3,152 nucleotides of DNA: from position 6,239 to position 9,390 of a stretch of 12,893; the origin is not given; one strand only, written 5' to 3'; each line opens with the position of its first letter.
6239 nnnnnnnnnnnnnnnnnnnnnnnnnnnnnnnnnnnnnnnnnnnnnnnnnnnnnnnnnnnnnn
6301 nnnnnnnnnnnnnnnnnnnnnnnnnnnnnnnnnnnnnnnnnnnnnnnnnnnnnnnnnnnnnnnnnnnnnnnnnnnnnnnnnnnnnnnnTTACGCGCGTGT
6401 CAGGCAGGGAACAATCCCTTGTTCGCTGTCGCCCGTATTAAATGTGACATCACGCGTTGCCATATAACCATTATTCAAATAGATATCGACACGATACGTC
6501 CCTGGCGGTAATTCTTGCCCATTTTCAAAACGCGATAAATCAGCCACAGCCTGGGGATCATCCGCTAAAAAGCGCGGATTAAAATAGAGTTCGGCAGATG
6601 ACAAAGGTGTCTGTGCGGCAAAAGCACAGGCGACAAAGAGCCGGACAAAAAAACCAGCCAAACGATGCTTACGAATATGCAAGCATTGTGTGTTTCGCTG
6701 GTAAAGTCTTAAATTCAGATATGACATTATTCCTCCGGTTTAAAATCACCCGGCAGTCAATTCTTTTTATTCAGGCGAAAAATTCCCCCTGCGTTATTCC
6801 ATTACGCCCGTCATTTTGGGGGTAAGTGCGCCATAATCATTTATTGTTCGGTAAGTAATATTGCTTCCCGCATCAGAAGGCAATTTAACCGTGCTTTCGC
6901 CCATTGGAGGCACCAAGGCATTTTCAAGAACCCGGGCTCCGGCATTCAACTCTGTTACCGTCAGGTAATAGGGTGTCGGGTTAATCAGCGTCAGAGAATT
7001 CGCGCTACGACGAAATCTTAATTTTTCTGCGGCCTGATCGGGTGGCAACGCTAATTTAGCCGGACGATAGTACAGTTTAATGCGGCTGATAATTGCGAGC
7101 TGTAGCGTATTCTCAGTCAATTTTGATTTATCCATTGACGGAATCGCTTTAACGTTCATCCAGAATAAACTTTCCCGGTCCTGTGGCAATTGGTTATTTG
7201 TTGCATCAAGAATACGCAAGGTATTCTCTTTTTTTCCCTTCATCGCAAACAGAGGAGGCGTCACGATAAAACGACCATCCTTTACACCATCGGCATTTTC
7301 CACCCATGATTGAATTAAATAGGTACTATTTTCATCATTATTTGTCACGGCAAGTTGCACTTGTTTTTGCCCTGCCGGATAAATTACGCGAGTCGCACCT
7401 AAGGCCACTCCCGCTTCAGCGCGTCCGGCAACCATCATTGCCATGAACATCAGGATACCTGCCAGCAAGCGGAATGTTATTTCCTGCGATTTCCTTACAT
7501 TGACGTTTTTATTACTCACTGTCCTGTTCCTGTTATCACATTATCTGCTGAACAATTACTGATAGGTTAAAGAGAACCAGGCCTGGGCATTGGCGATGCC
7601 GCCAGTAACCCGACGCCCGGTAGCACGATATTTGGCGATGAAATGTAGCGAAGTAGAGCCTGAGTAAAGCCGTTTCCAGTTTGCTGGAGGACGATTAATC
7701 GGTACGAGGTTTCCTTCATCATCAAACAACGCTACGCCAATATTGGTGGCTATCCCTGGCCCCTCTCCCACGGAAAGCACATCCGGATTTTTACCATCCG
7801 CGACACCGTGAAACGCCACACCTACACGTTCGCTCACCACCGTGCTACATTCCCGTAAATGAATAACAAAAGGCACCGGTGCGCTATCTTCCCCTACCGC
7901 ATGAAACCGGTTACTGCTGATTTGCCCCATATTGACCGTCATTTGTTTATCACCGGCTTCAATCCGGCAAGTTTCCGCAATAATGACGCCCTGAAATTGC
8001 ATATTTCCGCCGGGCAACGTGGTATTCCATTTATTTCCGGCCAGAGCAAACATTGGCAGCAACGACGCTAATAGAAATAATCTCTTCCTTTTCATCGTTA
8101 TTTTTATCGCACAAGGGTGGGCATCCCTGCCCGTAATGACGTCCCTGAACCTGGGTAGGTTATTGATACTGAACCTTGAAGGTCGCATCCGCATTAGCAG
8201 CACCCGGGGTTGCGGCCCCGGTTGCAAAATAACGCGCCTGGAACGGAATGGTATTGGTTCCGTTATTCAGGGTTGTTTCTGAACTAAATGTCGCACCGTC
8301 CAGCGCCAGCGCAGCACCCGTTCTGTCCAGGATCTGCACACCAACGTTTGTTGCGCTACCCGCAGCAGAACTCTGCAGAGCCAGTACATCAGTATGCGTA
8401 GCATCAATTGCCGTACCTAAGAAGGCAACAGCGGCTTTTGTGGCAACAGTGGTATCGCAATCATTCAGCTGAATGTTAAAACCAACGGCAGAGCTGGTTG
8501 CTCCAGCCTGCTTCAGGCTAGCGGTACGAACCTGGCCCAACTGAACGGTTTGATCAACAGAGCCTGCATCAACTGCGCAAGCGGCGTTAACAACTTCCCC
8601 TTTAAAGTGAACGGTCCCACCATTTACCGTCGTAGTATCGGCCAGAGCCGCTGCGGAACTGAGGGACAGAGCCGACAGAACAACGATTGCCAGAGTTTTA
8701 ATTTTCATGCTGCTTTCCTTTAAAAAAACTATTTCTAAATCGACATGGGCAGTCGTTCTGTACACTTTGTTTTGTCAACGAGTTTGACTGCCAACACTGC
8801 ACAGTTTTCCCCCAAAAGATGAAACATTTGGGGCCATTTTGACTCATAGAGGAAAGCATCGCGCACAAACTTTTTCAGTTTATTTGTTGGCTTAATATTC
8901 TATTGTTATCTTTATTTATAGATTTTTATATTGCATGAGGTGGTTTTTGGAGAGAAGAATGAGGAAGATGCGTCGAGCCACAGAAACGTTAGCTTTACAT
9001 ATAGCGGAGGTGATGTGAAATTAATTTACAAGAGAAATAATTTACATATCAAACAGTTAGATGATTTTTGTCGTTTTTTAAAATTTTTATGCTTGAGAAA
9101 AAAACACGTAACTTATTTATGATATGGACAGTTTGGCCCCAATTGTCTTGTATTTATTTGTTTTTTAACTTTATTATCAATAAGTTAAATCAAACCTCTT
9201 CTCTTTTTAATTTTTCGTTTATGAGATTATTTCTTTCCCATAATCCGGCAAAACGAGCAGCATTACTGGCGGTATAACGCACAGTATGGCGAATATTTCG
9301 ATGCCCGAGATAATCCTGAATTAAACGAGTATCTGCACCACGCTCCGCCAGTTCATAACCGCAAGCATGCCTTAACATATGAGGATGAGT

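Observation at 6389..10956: Three independent lesions converge on one adhesin system while the structural genes stay intact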

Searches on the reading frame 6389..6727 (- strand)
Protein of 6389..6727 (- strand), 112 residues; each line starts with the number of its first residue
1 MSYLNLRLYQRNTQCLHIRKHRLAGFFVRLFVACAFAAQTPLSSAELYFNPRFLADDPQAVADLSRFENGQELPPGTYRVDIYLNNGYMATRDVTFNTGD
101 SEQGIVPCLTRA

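Call 4: search_protein_families(library=ncbifam, proteins=[window:6389-6727:-])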
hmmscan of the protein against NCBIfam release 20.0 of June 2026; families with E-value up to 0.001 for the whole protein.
window:6389-6727:- (112 aa): 9 families
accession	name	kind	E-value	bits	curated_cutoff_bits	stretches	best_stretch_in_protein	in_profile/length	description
NF011740.0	PRK15193.1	equivalog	2.3e-21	75.4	995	1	17-110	11-109/877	fimbrial biogenesis usher protein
NF011745.0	PRK15198.1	subfamily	1.6e-19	69.4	975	1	38-111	18-97/860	outer membrane usher protein FimD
NF007337.0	PRK09828.1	equivalog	6.7e-10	37.6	830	1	30-111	16-97/865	outer membrane usher protein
NF011769.0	PRK15223.1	equivalog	2.2e-07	29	1105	1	28-110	8-88/836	fimbrial biogenesis outer membrane usher protein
NF011754.0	PRK15207.1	equivalog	6.2e-07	27.9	1271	1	30-111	18-106/842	outer membrane usher protein LpfC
NF011826.0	PRK15298.1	equivalog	7.3e-07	27.5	1422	1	20-106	3-97/848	fimbrial outer membrane usher protein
NF011822.1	PRK15294.1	equivalog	9e-07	27.2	1397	1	30-109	17-96/845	fimbrial outer membrane usher protein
NF011784.0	PRK15248.1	equivalog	4.6e-06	24.9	996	1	31-110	13-91/853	fimbrial outer membrane usher protein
NF011812.0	PRK15284.1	subfamily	5e-05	21.3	972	1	19-110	5-98/881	outer membrane usher protein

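Call 61: list_cluster_members(proteins=[window:6389-6727:-])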
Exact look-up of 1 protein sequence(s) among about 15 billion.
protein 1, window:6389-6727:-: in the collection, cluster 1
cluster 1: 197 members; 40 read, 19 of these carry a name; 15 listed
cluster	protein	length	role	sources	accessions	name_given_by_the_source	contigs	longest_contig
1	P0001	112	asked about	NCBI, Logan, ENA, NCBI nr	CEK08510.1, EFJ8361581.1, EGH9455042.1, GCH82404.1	hypothetical protein AUS18_21160 [Escherichia coli] | fimbrial protein [Escherichia coli]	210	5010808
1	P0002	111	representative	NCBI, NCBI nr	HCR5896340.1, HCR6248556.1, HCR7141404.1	TPA: fimbrial protein, partial [Shigella flexneri] | fimbrial protein [Shigella flexneri]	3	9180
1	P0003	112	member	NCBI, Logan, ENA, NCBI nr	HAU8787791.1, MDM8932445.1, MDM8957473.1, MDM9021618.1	FimD/PapC N-terminal domain-containing protein, partial [Escherichia coli] | FimD/PapC N-terminal domain-containing protein [Escherichia coli]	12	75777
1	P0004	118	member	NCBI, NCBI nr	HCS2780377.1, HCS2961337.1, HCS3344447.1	TPA: fimbrial protein, partial [Shigella flexneri] | fimbrial protein [Shigella flexneri]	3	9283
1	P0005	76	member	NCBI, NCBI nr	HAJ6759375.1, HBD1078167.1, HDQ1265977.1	TPA: hypothetical protein P7U12_004815, partial [Escherichia coli] | fimbrial usher protein [Escherichia coli]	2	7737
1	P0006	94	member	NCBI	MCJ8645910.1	fimbrial protein, partial [Escherichia coli]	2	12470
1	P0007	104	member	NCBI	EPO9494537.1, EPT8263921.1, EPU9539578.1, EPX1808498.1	FimD/PapC N-terminal domain-containing protein, partial [Shigella flexneri]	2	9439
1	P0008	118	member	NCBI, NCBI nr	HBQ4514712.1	TPA: fimbrial protein, partial [Escherichia coli] | fimbrial protein [Escherichia coli]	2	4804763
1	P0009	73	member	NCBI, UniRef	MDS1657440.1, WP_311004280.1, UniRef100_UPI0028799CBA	hypothetical protein, partial [Escherichia coli] | hypothetical protein n=1 Tax=Escherichia coli TaxID=562 RepID=UPI0028799CBA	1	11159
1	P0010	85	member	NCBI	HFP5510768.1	TPA: FimD/PapC N-terminal domain-containing protein, partial [Escherichia coli]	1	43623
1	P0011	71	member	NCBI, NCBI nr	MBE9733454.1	fimbrial protein FimH, partial [Escherichia coli] | fimbrial protein FimH [Escherichia coli]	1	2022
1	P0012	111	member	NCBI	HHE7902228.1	TPA: FimD/PapC N-terminal domain-containing protein, partial [Escherichia coli]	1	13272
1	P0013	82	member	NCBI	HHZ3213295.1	TPA: FimD/PapC N-terminal domain-containing protein, partial [Escherichia coli]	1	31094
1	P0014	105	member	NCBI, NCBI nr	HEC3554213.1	TPA: fimbrial protein, partial [Escherichia coli] | fimbrial protein [Escherichia coli]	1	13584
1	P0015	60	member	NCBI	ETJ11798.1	MAG: Outer membrane usher protein fimD, partial [Escherichia coli DORA_A_5_14_21]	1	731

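Call 62: find_encoding_contigs(protein=window:6389-6727:-, flank=10000, max_places=10)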
Protein window:6389-6727:- (112 aa): 24 contigs read that carry it; 6 places shown.
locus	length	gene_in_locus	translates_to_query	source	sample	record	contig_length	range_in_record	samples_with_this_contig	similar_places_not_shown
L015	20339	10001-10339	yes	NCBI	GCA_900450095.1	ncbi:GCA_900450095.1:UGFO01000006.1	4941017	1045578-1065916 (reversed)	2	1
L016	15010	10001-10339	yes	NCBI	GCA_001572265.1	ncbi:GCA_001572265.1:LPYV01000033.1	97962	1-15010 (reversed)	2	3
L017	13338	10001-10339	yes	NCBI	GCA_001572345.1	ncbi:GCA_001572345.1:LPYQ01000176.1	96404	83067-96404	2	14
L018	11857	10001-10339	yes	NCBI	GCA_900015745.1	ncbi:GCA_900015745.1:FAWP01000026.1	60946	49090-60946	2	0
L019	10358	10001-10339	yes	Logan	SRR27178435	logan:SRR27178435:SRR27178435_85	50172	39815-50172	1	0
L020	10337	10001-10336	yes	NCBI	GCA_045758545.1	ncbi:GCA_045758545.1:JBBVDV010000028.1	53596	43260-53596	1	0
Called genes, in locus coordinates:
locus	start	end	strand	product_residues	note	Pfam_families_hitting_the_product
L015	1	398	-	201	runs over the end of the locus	PF08849:BrxA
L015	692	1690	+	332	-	-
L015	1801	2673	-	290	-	PF26340:DNA-SBD_ScoMcrA, PF13391:HNH_2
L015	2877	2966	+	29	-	PF23516:YthB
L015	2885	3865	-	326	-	PF03629:SASA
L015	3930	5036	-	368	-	PF24681:Kelch_KLHDC2_KLHL20_DRC7, PF24996:NANM, PF13415:Beta-prop_FBX42, PF13964:Beta-prop_Calicin (faint), PF24981:Beta-prop_ATRN-LZTR1, PF25210:Kelch_FKB95 (faint), PF01344:Kelch_1, PF07646:Kelch_2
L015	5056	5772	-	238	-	PF06178:KdgM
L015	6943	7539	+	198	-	PF00589:Phage_integrase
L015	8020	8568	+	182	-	PF00419:Fimbrial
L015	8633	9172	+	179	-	PF00419:Fimbrial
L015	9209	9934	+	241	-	PF00345:PapD_N, PF02753:PapD_C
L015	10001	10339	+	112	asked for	PF13954:PapC_N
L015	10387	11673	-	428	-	PF12167:Arm-DNA-bind_2, PF00589:Phage_integrase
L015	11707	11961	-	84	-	PF06806:DUF1233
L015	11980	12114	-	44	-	-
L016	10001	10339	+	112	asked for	PF13954:PapC_N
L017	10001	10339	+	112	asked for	PF13954:PapC_N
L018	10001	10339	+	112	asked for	PF13954:PapC_N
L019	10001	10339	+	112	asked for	PF13954:PapC_N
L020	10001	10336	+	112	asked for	PF13954:PapC_N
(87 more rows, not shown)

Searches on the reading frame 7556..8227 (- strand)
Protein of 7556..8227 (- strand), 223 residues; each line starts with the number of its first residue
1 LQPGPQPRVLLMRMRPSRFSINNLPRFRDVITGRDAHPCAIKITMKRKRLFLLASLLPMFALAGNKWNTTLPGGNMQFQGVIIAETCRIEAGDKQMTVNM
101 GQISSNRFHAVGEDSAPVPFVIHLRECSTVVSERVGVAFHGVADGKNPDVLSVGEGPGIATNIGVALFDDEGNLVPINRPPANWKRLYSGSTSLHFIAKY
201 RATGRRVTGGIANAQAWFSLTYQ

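Call 4: search_protein_families(library=ncbifam, proteins=[window:7556-8227:-])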
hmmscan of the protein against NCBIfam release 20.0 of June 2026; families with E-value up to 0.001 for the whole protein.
window:7556-8227:- (223 aa): 23 families
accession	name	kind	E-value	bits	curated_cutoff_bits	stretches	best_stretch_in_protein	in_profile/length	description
NF052361.1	FimI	equivalog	7e-100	332.1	300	1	45-223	1-179/179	type 1 fimbrial minor subunit FimI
NF011747.0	PRK15200.1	equivalog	2.2e-28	98.9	210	1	68-222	21-176/177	type 1 fimbrial protein subunit FimI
NF011756.0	PRK15209.1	equivalog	4.7e-28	97.9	221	1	70-223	22-174/174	long polar fimbrial major subunit LpfA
NF052362.1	FimF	equivalog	4.1e-26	91.6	200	1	73-223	23-175/175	type 1 fimbrial adaptor subunit FimF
NF011741.1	PRK15194.1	equivalog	3.7e-25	89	140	1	68-222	27-184/185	type 1 fimbrial major subunit FimA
NF011738.0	PRK15191.1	equivalog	5.5e-25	88.2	238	1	74-222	23-171/172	fimbrial protein BcfF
NF007402.0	PRK09934.1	equivalog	1.9e-17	63.6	168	1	59-222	12-170/171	fimbria assembly protein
NF011737.0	PRK15190.1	equivalog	9.6e-17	61.2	240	1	75-222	29-180/181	fimbrial protein BcfE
NF011752.0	PRK15205.1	equivalog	1e-15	58.1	169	1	45-223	1-176/176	long polar fimbrial protein LpfE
NF011817.0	PRK15289.1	equivalog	2.4e-15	56.8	203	1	62-223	17-189/190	chaperone-usher fimbrial major subunit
NF011734.0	PRK15187.1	equivalog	6e-15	55.4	247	1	66-222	24-179/180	fimbrial protein BcfA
NF007276.0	PRK09733.1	equivalog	3.8e-13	49.6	189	1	62-223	17-183/183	fimbrial-like protein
NF011792.0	PRK15260.1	equivalog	5.8e-12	45.8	264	1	74-223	29-178/178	fimbrial protein SteF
NF011757.0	PRK15210.1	equivalog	6.4e-12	46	241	1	71-222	32-193/194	fimbrial protein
NF011828.0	PRK15300.1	equivalog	2.2e-08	34.3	229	1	57-222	12-178/179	fimbrial protein StiA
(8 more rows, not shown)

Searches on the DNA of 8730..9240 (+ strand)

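Call 18: search_dna_similar(query=window:8730-9240:+, collection=ecoli_genomes, mode=near, max_rows=30, rows=spread)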
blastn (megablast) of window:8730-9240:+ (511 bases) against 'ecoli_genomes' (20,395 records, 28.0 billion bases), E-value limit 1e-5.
Records with a match: 4719; places in all: 4979; records where one place covers at least 80% of the query: 4451.
Genomes with a match: 4719 of 5426; with a place that covers at least 80% of the query: 4451. Places per genome that has any: lowest 1, median 1, highest 4. On chromosomes: 4977 places; on plasmids: 2.
Best place of each record, by identity: >=99% 789; 95-99% 3876; 90-95% 28; 80-90% 26.
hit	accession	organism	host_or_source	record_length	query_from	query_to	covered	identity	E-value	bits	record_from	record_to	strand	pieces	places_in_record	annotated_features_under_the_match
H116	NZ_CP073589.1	Escherichia coli strain MFDS1006657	Beef Ribs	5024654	1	511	100%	99.8%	0e+0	937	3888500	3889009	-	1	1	fimE: type 1 fimbria switch DNA invertase FimE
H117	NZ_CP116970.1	Escherichia coli strain CUVM3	Sus scrofa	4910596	1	511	100%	99.2%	0e+0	920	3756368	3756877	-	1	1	fimE: type 1 fimbria switch DNA invertase FimE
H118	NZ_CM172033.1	Escherichia coli strain CUVET24-RF2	Room floor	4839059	1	511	100%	99.2%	0e+0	920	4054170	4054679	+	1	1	fimE: type 1 fimbria switch DNA invertase FimE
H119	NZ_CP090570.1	Escherichia coli strain BY63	wastewater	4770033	1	511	100%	99.0%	0e+0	915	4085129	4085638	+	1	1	fimE: type 1 fimbria switch DNA invertase FimE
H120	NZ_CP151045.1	Escherichia coli strain 20KM0223N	Dog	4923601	1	511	100%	99.0%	0e+0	915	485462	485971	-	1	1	fimE: type 1 fimbria switch DNA invertase FimE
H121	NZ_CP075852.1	Escherichia coli strain S19-651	Homo sapiens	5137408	1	511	100%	98.8%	0e+0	909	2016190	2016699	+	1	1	fimE: type 1 fimbria switch DNA invertase FimE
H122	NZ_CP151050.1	Escherichia coli strain 20KM2222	Dog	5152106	1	511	100%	98.8%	0e+0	909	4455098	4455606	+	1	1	fimE: type 1 fimbria switch DNA invertase FimE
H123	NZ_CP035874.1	Escherichia coli strain B2C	Homo sapiens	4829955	1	511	100%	98.6%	0e+0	904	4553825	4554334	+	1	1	fimE: type 1 fimbria switch DNA invertase FimE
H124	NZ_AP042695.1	Escherichia coli strain OkiPb01715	bovine feces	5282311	1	511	100%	98.6%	0e+0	904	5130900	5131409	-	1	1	fimE: type 1 fimbria switch DNA invertase FimE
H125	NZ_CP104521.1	Escherichia coli strain E5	Poultry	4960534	1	511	100%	98.4%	0e+0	900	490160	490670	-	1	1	fimE: type 1 fimbria switch DNA invertase FimE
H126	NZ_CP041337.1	Escherichia coli strain CCUG 73778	Homo sapiens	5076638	1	511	100%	98.4%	0e+0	898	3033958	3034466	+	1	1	fimE: type 1 fimbria switch DNA invertase FimE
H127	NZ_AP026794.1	Escherichia coli strain IPCEC48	Homo sapiens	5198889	1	511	100%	98.4%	0e+0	898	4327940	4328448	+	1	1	fimE: type 1 fimbria switch DNA invertase FimE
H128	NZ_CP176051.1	Escherichia coli strain razor3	missing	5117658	1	511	100%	98.4%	0e+0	898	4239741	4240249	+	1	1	fimE: type 1 fimbria switch DNA invertase FimE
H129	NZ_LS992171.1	Escherichia coli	-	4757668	1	511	100%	98.4%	0e+0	898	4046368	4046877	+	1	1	fimE: type 1 fimbria switch DNA invertase FimE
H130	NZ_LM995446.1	Escherichia coli strain K-12 substr. RV308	-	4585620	1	511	100%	98.2%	0e+0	894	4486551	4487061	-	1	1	fimE: type 1 fimbria switch DNA invertase FimE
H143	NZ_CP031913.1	Escherichia coli O157:H7 strain FWSEC0004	Homo sapiens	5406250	1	511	100%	95.7%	0e+0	806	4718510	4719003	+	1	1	fimE: type 1 fimbria switch DNA invertase FimE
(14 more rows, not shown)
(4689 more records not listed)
